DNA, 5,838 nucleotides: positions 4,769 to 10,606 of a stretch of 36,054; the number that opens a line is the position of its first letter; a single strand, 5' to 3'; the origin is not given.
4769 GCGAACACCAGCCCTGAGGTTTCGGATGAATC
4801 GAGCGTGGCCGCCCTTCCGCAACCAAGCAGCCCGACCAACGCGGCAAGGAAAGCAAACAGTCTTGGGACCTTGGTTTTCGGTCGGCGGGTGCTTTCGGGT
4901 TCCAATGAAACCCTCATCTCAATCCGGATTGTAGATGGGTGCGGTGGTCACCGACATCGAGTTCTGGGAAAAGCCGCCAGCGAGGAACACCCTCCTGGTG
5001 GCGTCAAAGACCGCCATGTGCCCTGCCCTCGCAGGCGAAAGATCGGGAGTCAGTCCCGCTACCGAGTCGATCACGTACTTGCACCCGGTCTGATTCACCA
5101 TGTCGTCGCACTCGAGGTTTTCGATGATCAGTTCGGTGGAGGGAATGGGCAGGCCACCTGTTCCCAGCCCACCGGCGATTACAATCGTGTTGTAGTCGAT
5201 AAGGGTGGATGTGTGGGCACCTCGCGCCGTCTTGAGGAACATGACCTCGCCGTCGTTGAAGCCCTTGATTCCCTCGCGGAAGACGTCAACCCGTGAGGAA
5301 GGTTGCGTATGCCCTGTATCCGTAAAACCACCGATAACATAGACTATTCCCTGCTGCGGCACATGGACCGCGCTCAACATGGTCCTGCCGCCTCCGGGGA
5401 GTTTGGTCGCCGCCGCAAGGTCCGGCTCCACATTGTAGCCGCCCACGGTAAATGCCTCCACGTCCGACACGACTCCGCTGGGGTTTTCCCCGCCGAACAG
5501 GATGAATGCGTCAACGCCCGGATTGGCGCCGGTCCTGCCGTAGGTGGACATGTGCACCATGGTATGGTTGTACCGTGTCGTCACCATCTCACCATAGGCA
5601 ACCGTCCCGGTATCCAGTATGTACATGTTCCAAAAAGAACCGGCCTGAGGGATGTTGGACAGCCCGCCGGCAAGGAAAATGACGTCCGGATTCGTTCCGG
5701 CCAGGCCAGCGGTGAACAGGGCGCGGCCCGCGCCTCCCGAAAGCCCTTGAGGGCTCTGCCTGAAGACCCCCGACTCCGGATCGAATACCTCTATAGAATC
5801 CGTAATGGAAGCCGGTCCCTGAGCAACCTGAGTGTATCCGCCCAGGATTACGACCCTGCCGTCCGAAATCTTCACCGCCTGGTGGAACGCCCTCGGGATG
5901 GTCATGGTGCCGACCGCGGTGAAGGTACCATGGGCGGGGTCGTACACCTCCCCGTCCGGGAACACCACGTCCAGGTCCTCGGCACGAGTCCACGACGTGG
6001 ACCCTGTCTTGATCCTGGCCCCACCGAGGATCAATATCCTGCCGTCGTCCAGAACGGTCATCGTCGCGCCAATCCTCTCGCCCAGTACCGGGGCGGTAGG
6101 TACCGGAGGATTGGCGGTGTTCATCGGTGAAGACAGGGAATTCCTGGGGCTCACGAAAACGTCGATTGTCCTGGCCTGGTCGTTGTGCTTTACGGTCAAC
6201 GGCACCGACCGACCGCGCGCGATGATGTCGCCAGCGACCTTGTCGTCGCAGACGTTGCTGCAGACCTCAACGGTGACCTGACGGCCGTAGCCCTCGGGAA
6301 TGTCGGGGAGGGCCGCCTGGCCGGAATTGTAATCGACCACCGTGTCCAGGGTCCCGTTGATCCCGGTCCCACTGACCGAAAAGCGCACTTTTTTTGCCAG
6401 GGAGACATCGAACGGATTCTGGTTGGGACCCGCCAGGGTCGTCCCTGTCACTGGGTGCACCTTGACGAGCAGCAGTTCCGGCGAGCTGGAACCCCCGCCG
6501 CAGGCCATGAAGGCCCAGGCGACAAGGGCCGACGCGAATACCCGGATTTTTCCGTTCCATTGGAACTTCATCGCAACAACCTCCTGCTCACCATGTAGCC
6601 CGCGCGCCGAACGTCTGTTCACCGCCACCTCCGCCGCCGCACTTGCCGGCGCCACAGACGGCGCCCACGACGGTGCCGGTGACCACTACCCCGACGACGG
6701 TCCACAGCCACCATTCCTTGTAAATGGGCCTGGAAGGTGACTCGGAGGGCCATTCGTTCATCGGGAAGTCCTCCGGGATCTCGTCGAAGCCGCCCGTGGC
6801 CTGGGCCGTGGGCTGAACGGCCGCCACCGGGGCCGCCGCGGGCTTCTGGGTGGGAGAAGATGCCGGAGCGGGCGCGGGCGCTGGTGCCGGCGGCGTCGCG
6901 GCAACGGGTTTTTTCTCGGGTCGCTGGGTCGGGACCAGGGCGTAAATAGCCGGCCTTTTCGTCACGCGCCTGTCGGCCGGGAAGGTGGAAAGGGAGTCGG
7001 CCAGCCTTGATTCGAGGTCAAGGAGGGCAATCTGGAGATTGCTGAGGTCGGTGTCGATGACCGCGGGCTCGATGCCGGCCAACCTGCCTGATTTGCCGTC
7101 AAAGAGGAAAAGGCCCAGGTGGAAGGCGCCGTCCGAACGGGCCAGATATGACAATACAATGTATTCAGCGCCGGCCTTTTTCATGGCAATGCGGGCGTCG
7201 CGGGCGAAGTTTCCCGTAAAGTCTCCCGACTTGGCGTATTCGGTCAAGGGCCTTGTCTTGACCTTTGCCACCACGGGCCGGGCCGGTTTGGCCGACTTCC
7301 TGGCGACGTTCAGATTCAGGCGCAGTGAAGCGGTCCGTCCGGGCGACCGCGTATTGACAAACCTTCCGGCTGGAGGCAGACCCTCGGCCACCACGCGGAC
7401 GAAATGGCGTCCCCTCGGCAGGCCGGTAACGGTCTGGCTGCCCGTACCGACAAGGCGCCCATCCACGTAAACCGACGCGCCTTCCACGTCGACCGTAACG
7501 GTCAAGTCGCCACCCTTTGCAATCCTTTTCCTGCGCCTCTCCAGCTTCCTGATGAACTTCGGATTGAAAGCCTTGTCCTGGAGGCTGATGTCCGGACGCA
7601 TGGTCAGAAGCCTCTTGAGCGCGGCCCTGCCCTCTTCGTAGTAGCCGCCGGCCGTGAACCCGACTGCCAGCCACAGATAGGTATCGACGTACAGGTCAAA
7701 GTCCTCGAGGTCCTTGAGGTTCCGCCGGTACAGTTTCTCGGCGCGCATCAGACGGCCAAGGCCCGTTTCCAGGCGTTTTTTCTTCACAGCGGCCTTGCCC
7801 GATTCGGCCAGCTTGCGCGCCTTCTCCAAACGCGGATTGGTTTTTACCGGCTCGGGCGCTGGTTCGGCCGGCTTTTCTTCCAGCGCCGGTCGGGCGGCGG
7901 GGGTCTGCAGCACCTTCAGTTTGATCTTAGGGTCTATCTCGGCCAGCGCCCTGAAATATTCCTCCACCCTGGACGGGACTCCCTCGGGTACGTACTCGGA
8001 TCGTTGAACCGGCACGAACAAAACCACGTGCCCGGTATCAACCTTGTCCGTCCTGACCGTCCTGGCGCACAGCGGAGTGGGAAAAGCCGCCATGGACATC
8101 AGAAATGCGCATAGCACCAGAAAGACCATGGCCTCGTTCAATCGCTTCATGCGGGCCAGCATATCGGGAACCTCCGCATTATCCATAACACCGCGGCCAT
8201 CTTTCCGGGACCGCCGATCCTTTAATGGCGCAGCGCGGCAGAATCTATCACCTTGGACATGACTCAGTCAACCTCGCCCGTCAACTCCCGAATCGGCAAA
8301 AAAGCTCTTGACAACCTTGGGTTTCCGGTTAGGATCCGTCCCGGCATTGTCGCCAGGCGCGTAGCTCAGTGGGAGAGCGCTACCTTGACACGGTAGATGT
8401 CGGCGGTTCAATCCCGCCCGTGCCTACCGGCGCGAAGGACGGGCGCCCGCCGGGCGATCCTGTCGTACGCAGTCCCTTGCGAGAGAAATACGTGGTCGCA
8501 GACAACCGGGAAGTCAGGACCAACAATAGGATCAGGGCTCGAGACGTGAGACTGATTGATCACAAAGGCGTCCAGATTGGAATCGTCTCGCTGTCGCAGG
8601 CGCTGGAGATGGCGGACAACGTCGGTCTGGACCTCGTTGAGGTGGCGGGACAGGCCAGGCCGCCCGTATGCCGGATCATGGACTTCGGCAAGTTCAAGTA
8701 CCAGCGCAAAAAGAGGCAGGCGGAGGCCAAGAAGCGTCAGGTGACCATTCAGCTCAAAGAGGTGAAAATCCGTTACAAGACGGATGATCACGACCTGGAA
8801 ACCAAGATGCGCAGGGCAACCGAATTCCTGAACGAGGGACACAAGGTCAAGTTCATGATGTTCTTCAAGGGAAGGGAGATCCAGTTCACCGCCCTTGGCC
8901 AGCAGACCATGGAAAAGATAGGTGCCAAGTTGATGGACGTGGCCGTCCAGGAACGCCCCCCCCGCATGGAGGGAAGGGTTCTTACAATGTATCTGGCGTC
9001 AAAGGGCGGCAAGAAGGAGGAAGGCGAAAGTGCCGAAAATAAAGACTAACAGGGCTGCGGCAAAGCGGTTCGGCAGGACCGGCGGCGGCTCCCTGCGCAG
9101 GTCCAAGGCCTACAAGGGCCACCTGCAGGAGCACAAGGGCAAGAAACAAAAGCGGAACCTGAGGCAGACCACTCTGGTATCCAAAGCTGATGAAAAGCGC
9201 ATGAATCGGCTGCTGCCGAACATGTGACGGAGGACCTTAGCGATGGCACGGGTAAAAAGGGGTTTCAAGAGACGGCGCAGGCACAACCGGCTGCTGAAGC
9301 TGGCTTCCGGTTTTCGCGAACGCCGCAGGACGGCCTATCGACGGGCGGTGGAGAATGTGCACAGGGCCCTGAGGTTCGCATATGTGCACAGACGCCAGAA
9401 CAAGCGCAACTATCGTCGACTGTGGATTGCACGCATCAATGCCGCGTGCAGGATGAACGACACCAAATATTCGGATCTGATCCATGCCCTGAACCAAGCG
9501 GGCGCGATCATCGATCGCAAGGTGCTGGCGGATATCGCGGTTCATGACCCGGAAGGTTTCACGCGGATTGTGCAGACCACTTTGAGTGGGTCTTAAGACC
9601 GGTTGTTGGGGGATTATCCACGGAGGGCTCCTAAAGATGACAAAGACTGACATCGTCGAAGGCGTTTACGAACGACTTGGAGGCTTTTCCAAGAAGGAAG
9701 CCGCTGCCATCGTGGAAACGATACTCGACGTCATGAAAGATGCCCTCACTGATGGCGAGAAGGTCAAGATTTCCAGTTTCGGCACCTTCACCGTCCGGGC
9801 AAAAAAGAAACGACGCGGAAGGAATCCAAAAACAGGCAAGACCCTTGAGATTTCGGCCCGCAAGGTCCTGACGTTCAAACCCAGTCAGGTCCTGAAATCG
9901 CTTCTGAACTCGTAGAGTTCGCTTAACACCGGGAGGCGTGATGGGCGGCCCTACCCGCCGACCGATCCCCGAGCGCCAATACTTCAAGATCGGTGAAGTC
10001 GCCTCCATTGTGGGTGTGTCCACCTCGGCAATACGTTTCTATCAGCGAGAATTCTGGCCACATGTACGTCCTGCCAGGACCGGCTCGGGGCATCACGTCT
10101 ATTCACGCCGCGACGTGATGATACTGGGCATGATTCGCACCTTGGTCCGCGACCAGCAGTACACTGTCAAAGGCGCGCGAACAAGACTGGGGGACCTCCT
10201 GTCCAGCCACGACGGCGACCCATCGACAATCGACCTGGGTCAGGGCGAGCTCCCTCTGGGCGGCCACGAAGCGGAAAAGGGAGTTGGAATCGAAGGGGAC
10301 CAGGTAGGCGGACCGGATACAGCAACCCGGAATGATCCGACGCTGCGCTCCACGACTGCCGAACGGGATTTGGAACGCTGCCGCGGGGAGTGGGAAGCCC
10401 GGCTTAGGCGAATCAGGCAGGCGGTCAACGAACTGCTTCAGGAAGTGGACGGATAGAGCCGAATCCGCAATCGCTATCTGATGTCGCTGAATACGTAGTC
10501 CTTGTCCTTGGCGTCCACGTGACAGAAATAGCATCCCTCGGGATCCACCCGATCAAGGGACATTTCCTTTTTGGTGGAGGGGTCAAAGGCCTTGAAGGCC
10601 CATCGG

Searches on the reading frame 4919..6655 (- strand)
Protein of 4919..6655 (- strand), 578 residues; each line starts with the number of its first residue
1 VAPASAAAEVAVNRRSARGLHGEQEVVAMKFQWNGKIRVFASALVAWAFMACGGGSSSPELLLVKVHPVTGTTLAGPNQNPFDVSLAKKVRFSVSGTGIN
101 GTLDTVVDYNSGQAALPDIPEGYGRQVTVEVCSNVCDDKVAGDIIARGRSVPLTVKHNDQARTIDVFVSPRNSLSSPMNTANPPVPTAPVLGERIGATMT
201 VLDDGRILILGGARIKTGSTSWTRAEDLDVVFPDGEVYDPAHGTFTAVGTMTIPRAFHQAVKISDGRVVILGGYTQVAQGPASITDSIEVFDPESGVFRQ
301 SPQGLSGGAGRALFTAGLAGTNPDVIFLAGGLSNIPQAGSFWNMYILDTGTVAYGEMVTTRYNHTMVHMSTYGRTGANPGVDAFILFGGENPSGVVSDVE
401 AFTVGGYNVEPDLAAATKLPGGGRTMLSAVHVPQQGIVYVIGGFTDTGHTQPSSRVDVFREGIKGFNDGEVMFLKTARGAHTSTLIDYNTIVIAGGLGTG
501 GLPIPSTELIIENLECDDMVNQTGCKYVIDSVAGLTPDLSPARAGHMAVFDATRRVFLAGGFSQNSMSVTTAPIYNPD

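Call 6: search_protein_families(library=pfam, proteins=[window:4919-6655:-], max_evalue=0.001)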
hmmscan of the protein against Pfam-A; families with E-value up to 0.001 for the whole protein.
window:4919-6655:- (578 aa): 7 families
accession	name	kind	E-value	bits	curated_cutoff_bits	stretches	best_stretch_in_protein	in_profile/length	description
PF13418.12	Kelch_4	-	2.3e-21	75.9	21.6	1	254-301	1-44/49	Galactose oxidase, central domain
PF13964.12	Kelch_6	-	1.1e-12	47.9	25.3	1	254-300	1-42/50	Kelch motif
PF24981.1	Beta-prop_ATRN-LZTR1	-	1.6e-11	44.4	50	1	344-564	69-282/289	Attractin/LZTR1 beta-propeller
PF24681.1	Kelch_KLHDC2_KLHL20_DRC7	-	4e-11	43.1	50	1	182-361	39-198/221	KLHDC2/KLHL20/DRC7 Kelch-repeats domain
PF01344.31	Kelch_1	-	7.4e-11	41.8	20.1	0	264-301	10-42/46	Kelch motif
PF13415.12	Kelch_3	-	2e-08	34.6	22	0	237-261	22-46/48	Galactose oxidase, central domain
PF07646.21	Kelch_2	-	8.5e-08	32.2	21.3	0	258-302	4-45/48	Kelch motif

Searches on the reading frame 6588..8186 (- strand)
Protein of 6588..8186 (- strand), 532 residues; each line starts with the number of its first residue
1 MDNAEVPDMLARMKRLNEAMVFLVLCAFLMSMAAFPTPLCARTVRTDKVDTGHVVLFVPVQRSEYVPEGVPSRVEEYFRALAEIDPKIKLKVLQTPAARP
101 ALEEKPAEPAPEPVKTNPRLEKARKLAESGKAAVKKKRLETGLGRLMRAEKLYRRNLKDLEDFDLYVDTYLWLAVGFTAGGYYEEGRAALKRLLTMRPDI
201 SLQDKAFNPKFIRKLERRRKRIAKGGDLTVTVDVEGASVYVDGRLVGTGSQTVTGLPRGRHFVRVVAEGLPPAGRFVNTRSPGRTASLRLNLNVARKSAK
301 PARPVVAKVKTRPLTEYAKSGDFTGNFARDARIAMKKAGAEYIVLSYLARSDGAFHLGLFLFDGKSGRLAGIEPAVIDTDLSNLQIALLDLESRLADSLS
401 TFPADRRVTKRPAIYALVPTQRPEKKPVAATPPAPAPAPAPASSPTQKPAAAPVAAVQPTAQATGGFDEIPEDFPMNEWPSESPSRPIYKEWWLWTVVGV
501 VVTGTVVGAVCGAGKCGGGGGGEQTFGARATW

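Call 6: search_protein_families(library=pfam, proteins=[window:6588-8186:-], max_evalue=0.001)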
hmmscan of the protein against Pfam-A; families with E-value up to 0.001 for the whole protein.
window:6588-8186:- (532 aa): 1 family
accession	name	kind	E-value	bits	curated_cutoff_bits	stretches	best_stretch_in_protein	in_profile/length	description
PF08308.17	PEGA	-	4.5e-09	36.5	20.8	1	226-293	2-68/71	PEGA domain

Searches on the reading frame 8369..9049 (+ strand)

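Call 6: search_protein_families(library=pfam, proteins=[window:8369-9049:+], max_evalue=0.001)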
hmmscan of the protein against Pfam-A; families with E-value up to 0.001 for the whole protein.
window:8369-9049:+ (226 aa): 2 families
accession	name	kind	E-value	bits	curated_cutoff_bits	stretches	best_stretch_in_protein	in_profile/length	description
PF05198.21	IF3_N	-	5e-31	107.1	26.9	1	51-120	1-70/70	Translation initiation factor IF-3, N-terminal domain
PF00707.27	IF3_C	-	5e-30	103.7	34.8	1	127-212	1-86/86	Translation initiation factor IF-3, C-terminal domain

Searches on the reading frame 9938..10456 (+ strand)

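Call 6: search_protein_families(library=pfam, proteins=[window:9938-10456:+], max_evalue=0.001)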
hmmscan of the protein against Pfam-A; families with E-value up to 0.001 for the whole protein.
window:9938-10456:+ (172 aa): 2 families
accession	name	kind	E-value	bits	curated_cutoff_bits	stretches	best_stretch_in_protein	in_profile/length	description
PF13411.12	MerR_1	-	1.9e-14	53.9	21.6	1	16-84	1-66/69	MerR HTH family regulatory protein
PF00376.29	MerR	-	8.3e-07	29.2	28.2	1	17-55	1-38/38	MerR family regulatory protein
